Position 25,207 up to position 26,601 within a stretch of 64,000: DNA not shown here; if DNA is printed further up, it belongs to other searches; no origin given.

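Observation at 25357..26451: PflX-like radical SAM enzyme with a twin-arginine plus lipobox-like N-terminus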

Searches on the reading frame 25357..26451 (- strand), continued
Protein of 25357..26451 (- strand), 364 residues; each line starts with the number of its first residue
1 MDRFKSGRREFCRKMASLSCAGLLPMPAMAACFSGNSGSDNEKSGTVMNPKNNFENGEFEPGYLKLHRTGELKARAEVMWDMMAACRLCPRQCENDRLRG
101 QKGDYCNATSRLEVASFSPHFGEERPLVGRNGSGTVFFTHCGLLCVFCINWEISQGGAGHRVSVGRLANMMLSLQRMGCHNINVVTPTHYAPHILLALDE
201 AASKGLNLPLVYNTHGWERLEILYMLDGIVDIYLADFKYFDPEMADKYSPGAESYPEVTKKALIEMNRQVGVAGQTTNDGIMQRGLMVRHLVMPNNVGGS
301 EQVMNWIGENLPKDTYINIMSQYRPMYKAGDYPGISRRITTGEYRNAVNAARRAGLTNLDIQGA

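Call 29: find_encoding_contigs(protein=P0067, flank=6000, max_places=2)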
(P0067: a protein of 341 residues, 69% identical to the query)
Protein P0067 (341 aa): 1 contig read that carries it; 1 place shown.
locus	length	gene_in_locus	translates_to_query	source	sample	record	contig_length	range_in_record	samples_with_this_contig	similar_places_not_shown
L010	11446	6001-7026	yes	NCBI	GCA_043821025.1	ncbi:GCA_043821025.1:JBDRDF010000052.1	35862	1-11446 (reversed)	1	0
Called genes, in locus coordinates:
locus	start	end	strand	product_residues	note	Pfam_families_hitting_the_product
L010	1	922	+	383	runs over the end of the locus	PF00926:DHBP_synthase, PF00925:GTP_cyclohydro2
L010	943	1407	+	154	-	PF00885:DMRL_synthase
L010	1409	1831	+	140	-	PF01029:NusB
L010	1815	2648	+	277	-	PF02811:PHP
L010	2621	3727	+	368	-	PF00383:dCMP_cyt_deam_1, PF14437:MafB19-deam, PF01872:RibD_C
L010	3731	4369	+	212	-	PF00677:Lum_binding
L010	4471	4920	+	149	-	PF00565:SNase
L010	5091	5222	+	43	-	-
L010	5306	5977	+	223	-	PF02683:DsbD_TM, PF13386:DsbD_2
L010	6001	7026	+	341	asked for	PF04055:Radical_SAM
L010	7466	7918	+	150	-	PF00324:AA_permease, PF13520:AA_permease_2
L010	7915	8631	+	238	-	PF01135:PCMT, PF00398:RrnaAD, PF13847:Methyltransf_31 (weak), PF08241:Methyltransf_11 (faint), PF13649:Methyltransf_25 (weak)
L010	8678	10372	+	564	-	PF00343:Phosphorylase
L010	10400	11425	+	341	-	PF00224:PK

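Call 32: find_related_loci(query=A1, collection=genome_contigs, flank=8000)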
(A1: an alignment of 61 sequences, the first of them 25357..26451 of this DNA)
Query A1 (364 aa) in genome_contigs; peptide patterns used: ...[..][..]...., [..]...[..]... (x = any residue, [..] = any of these).
600 stretches matched a pattern (row limit reached: there are more); 596 encode a relative of the query (tblastn E <= 1e-3); the best 80 are kept; 80 distinct loci.
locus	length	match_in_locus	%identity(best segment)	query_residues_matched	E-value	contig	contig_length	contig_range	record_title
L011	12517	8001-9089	74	1-363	0e+0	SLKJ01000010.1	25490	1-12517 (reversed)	MAG: Bacteroidales bacterium isolate CSSed165cm_267R1 CSSed16-5cm-3731, whole genome shotgun sequence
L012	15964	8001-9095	70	1-363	0e+0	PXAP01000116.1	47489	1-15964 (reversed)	MAG: Bacteroidetes bacterium isolate T3Sed10_212R1 T3-Sed10-C717, whole genome shotgun sequence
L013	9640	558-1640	68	1-363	1e-177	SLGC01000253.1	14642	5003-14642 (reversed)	MAG: Bacteroidales bacterium isolate CSSed162cmB_75 CSSed16-2cmB-11896, whole genome shotgun sequence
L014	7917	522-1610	61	8-364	1e-146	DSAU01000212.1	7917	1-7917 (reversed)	MAG TPA_asm: bacterium isolate SpSt-1156 Ga0129302_1005721, whole genome shotgun sequence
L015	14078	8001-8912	69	58-363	4e-148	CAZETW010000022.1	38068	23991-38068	MAG TPA_asm: uncultured bacterium isolate SRP141376_co1_354 genome assembly, contig: NODE_2543_length_38068_cov_47.11653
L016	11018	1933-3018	61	8-363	1e-145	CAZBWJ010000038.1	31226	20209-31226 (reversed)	MAG TPA_asm: uncultured Acidobacteriota bacterium isolate binchicken_co283_64 genome assembly, contig: NODE_925_length_3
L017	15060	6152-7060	69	59-363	1e-145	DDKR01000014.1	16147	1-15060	MAG TPA_asm: Candidatus Omnitrophica bacterium UBA2593 UBA2593_contig_179, whole genome shotgun sequence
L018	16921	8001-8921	67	55-363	2e-145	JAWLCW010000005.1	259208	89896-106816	MAG: Mariniphaga sp. isolate 15dZY3.bin.73 NODE_84_length_259208_cov_33.237545, whole genome shotgun sequence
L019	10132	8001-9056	59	8-363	3e-145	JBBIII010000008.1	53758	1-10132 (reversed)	MAG: Ignavibacteriales bacterium isolate QH2S170213_bin_135 NODE_276_length_53758_cov_21.959593, whole genome shotgun se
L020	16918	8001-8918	68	55-362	7e-145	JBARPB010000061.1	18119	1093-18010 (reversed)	MAG: Candidatus Omnitrophota bacterium isolate MFD13423_ilm_asm_bin5 k127_176783, whole genome shotgun sequence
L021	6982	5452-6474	58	4-363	3e-144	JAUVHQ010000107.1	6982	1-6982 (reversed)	MAG: Bacteroidota bacterium isolate CSMAG_406 CSMAG_406_k141_1811740_length_6982_cov_5.9554, whole genome shotgun sequen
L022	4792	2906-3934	62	8-363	6e-146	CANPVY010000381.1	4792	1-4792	MAG: uncultured bacterium isolate 3300027893_57 genome assembly, contig: 3300027893.a:Ga0209636_10038300, whole genome s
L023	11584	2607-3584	64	42-363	9e-144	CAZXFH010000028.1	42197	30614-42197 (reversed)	MAG TPA_asm: uncultured bacterium isolate SRP141376_co1_214 genome assembly, contig: NODE_2202_length_42197_cov_76.67025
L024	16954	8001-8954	66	40-363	9e-144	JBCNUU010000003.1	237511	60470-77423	MAG: Endomicrobiia bacterium isolate DT_Bin_9 contig3, whole genome shotgun sequence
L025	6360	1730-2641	67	58-363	7e-144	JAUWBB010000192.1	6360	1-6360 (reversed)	MAG: Bacteroidota bacterium isolate CSMAG_1309 CSMAG_1309_k141_1543792_length_6360_cov_6.3505, whole genome shotgun sequ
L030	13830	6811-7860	61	5-362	4e-142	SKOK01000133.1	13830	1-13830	MAG: Bacteroidales bacterium isolate CSSed162cmA_327 CSSed16-2cmA-12887, whole genome shotgun sequence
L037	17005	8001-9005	61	26-363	6e-141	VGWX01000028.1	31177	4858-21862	MAG: Nitrospira sp. isolate K_DeepCast_150m_m2_200 K_DeepCast_150m_m2_200_Ga0194126_10002290, whole genome shotgun seque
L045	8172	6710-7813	60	1-363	7e-140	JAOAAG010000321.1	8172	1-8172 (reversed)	MAG: Anaerolineae bacterium isolate SKW140 k141_373077, whole genome shotgun sequence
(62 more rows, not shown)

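Call 37: search_protein_families(library=pfam, proteins=[L045:4413-6713:+, L037:5624-7891:+, L024:8972-11227:+, L015:9589-10371:+, L030:5499-6512:-, L030:8067-8684:-], max_evalue=0.01)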
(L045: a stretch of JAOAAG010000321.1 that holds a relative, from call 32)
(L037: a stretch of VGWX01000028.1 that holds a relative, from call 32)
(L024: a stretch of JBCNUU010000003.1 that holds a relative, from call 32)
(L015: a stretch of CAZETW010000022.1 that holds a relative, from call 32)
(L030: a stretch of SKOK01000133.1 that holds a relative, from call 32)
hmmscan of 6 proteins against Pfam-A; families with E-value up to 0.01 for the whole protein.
L045:4413-6713:+ (766 aa): 1 family
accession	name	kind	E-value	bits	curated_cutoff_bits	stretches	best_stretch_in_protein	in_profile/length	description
PF01564.23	Spermine_synth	-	4.2e-28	98.6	22.9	1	283-454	6-177/186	Spermine/spermidine synthase domain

L037:5624-7891:+ (755 aa): 2 families
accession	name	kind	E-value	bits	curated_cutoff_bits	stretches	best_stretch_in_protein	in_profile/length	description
PF01564.23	Spermine_synth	-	8.6e-28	97.6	22.9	1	286-441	8-157/186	Spermine/spermidine synthase domain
PF07690.21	MFS_1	-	9.4e-05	21.9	33.4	1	573-739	2-167/347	Major Facilitator Superfamily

L024:8972-11227:+ (751 aa): 1 family
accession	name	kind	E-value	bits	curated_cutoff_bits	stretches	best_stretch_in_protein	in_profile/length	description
PF01564.23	Spermine_synth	-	4.4e-29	101.8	22.9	1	280-441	6-164/186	Spermine/spermidine synthase domain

L015:9589-10371:+ (260 aa): 1 family
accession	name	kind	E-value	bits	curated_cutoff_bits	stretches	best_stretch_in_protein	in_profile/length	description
PF01734.28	Patatin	-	7.3e-32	111.6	27.7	1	12-169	1-190/191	Patatin-like phospholipase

L030:5499-6512:- (337 aa): 2 families
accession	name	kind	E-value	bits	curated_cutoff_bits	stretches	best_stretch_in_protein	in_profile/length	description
PF01180.27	DHO_dh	-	1.1e-15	58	27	1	4-289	2-291/291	Dihydroorotate dehydrogenase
PF01207.24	Dus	-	0.00084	19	20.4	0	154-271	112-218/311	Dihydrouridine synthase (Dus)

L030:8067-8684:- (205 aa): 1 family
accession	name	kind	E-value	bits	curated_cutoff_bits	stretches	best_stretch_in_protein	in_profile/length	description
PF03797.25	Autotransporter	-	0.0013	18.9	26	0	137-174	14-51/255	Autotransporter beta-domain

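Call 38: search_protein_families(library=ncbifam, proteins=[L045:4413-6713:+, L037:5624-7891:+, L024:8972-11227:+], max_evalue=0.01)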
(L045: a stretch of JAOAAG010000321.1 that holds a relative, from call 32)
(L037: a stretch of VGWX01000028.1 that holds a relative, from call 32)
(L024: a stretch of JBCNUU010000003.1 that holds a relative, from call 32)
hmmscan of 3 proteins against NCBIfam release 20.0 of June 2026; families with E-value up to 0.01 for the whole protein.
L045:4413-6713:+ (766 aa): 6 families
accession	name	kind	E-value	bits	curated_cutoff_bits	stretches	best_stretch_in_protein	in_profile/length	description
NF002956.0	PRK03612.1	equivalog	1.1e-49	169.3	472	2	6-447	23-452/522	polyamine aminopropyltransferase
NF002010.0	PRK00811.1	equivalog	1.6e-33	116.2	260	1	241-478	24-262/287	polyamine aminopropyltransferase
TIGR00417.1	speE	equivalog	1.6e-32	112.9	249.55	1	244-475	21-253/271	spermidine synthase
NF002435.0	PRK01581.1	equivalog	5.3e-17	61.9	537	1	281-461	136-319/374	polyamine aminopropyltransferase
NF037959.1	MFS_SpdSyn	subfamily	6.3e-17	61.5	40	1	52-442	40-411/480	fused MFS/spermidine synthase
NF003380.0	PRK04457.1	equivalog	1.4e-07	30.8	304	1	290-428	64-197/265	polyamine aminopropyltransferase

L037:5624-7891:+ (755 aa): 6 families
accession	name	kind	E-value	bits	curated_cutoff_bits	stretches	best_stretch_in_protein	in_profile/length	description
NF002956.0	PRK03612.1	equivalog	5.7e-45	153.7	472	2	40-440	49-445/522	polyamine aminopropyltransferase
NF002010.0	PRK00811.1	equivalog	4.5e-29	101.6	260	1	245-453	26-230/287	polyamine aminopropyltransferase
TIGR00417.1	speE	equivalog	6.3e-28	97.8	249.55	1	286-443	62-217/271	spermidine synthase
NF002435.0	PRK01581.1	equivalog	1e-18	67.6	537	1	242-443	97-299/374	polyamine aminopropyltransferase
NF037959.1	MFS_SpdSyn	subfamily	6.3e-12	45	40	2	56-445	41-414/480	fused MFS/spermidine synthase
NF003380.0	PRK04457.1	equivalog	0.0019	17.3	304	1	291-430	64-199/265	polyamine aminopropyltransferase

L024:8972-11227:+ (751 aa): 6 families
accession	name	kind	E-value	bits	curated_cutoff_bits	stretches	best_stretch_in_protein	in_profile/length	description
NF002956.0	PRK03612.1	equivalog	8.5e-44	149.8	472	2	34-406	51-415/522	polyamine aminopropyltransferase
NF002010.0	PRK00811.1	equivalog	1.1e-35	123.3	260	1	233-442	19-229/287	polyamine aminopropyltransferase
TIGR00417.1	speE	equivalog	1.2e-33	116.5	249.55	1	236-441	16-218/271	spermidine synthase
NF002435.0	PRK01581.1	equivalog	6.8e-14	51.7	537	1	244-405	104-265/374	polyamine aminopropyltransferase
NF037959.1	MFS_SpdSyn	subfamily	2.5e-10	39.7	40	1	344-439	321-411/480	fused MFS/spermidine synthase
NF003380.0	PRK04457.1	equivalog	7.9e-07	28.4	304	1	287-426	64-198/265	polyamine aminopropyltransferase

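Call 40: predict_structure(alignment_id=A1)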
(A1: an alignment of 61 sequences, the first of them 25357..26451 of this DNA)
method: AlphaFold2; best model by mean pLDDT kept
length: 364 residues; sequences in the alignment: 61
mean_pLDDT: 86.2   pTM: 0.83
mean pLDDT of the five models: 86.2, 84.4, 81.8, 81.0, 79.9
residues with pLDDT >= 90: 247; 70-90: 57; 50-70: 28; < 50: 32
segments of 3 or more residues with pLDDT < 50: 1-6, 34-57
pLDDT, mean of each block of 10 residues (from residue 1): 48 69 57 40 30 51 97 97 91 90 89 97 86 96 89 91 98 97 95 98 98 97 98 98 96 97 98 72 94 95 99 96 81 91 97 97 70
secondary structure, 60 per line:
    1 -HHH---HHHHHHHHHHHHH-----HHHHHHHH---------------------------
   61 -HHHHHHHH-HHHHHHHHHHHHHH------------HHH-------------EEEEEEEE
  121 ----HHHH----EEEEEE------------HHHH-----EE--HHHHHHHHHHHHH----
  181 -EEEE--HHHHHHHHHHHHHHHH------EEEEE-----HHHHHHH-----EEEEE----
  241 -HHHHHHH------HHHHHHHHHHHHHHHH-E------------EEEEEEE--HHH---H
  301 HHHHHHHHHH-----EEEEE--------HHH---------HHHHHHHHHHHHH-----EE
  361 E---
elements in order: H8-20 H26-33 H62-69 H71-84 E113-120 H125-128 E133-138 H151-154 H164-176 E182-185 H188-203 E210-214 H220-226 E232-236 H242-248 H255-270 E285-291 H300-310 E316-320 H341-353 E359-361

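Call 44: fold_search(model_id=the predicted structure, library=pdb)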
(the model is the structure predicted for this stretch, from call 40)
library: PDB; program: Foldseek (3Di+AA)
matches with E <= 10: 1159; with E <= 0.001: 44
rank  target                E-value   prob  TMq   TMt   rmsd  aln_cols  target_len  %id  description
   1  3c8f                  2.0e-08  1.00  0.48  0.68   4.2       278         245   12  4Fe-4S-Pyruvate formate-lyase Activating Enzyme with partially disordered AdoMet (released 2008-10-28)
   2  8fo0                  4.7e-08  1.00  0.48  0.68   4.1       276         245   14  The structure of a crystallizable variant of E. coli pyruvate formate-lyase activating enzyme bound to a partially cleav (released 2023-05-24)
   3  3cb8_A                1.6e-07  1.00  0.48  0.68   4.4       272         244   14  4Fe-4S-Pyruvate formate-lyase activating enzyme in complex with AdoMet and a peptide substrate (released 2008-10-28)
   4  9c19_A                8.3e-06  1.00  0.41  0.47   6.4       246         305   10  Structure of human LIAS (released 2025-07-09)
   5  8ugo_B                1.1e-05  1.00  0.42  0.49   6.0       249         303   12  Structure of the complex between Human LIAS and H-protein in the presence of 5'-deoxyadenosine (released 2025-07-09)
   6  8v0j_B                1.1e-05  1.00  0.42  0.49  12.0       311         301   12  Structure of the complex between Human LIAS and H-protein in the presence of s-adenosyl-l-methionine (released 2025-08-20)
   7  8tsk_A                1.3e-05  1.00  0.40  0.49   6.5       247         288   11  Structure of human LIAS in the presence of 5'-deoxyadenosine and octanoyl-modified peptide (released 2025-06-11)
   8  9c19_B                1.7e-05  1.00  0.43  0.50   5.9       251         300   12  Structure of human LIAS (released 2025-07-09)
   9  8trw_A                2.5e-05  1.00  0.41  0.49   6.2       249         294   11  Structure of human LIAS (released 2025-06-11)
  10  8ugo_A                3.3e-05  1.00  0.40  0.47   6.4       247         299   11  Structure of the complex between Human LIAS and H-protein in the presence of 5'-deoxyadenosine (released 2025-07-09)
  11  6efn                  3.5e-05  1.00  0.42  0.41   4.1       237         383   14  Structure of a RiPP maturase, SkfB (released 2018-10-24)
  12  3rfa_A                3.5e-05  1.00  0.38  0.41  13.3       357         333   15  X-ray structure of RlmN from Escherichia coli in complex with S-adenosylmethionine (released 2011-05-11)
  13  7mjz                  4.2e-05  1.00  0.40  0.34   5.3       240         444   12  The structure of MiaB with pentasulfide bridge (released 2021-09-15)
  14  8tsk_B                6.1e-05  1.00  0.41  0.50   6.2       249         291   11  Structure of human LIAS in the presence of 5'-deoxyadenosine and octanoyl-modified peptide (released 2025-06-11)
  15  9dfu                  6.4e-05  1.00  0.44  0.55   4.5       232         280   16  X-ray crystal structure of the second Viperin-like enzyme from T. virens variant F40H with bound CTP and SAM (released 2025-02-19)
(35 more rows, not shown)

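Call 55: find_encoding_contigs(protein=P0125, flank=5000, max_places=4)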
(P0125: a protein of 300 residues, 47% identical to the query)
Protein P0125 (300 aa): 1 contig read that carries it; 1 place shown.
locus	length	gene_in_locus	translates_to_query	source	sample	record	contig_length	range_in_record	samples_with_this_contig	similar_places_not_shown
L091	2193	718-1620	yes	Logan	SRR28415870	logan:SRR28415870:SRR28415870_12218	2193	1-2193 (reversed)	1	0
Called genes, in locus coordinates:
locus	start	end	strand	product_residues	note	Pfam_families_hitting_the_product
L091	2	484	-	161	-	?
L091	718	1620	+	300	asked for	PF04055:Radical_SAM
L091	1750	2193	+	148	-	?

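Call 56: find_encoding_contigs(protein=P0124, flank=6000, max_places=4)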
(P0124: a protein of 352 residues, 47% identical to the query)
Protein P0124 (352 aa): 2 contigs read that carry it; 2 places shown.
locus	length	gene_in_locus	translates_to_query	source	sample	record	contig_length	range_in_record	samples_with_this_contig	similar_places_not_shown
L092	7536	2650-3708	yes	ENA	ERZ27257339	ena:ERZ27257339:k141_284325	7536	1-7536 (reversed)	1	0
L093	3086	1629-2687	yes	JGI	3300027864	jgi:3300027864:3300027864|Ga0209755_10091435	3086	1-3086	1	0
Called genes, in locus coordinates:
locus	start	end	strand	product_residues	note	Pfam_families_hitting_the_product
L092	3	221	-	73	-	?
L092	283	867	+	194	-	PF00881:Nitroreductase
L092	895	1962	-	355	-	PF00245:Alk_phosphatase, PF01676:Metalloenzyme (weak)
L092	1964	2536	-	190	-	-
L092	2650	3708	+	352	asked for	PF04055:Radical_SAM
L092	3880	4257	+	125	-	PF01648:ACPS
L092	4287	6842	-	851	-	-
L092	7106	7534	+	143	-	?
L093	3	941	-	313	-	?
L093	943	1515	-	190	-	-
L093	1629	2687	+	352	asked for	PF04055:Radical_SAM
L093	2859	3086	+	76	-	?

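Call 61: list_cluster_members(proteins=[window:25360-26451:-, P0002, P0001, P0089, P0010])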
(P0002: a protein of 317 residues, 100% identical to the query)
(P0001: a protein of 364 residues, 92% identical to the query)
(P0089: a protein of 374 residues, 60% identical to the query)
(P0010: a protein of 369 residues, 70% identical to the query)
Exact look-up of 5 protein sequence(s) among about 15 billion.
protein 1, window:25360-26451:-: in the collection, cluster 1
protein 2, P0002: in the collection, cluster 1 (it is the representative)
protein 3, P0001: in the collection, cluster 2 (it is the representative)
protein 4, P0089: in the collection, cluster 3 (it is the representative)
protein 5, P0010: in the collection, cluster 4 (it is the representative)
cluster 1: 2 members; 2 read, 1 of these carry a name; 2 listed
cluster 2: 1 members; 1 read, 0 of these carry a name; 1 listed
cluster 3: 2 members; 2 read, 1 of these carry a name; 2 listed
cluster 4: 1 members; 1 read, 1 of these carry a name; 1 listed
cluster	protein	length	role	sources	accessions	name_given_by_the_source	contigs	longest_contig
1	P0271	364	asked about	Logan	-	-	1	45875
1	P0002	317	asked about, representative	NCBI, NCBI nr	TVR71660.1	MAG: radical SAM protein [Marinilabiliales bacterium]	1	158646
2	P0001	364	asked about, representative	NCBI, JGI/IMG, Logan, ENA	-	-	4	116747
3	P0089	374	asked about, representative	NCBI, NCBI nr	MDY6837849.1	MAG: radical SAM protein [Thermodesulfobacteriota bacterium] | radical SAM protein [Thermodesulfobacteriota bacterium]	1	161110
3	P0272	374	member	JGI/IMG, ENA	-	-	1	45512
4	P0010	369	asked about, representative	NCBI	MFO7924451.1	MAG: hypothetical protein R6U58_12245 [Bacteroidales bacterium]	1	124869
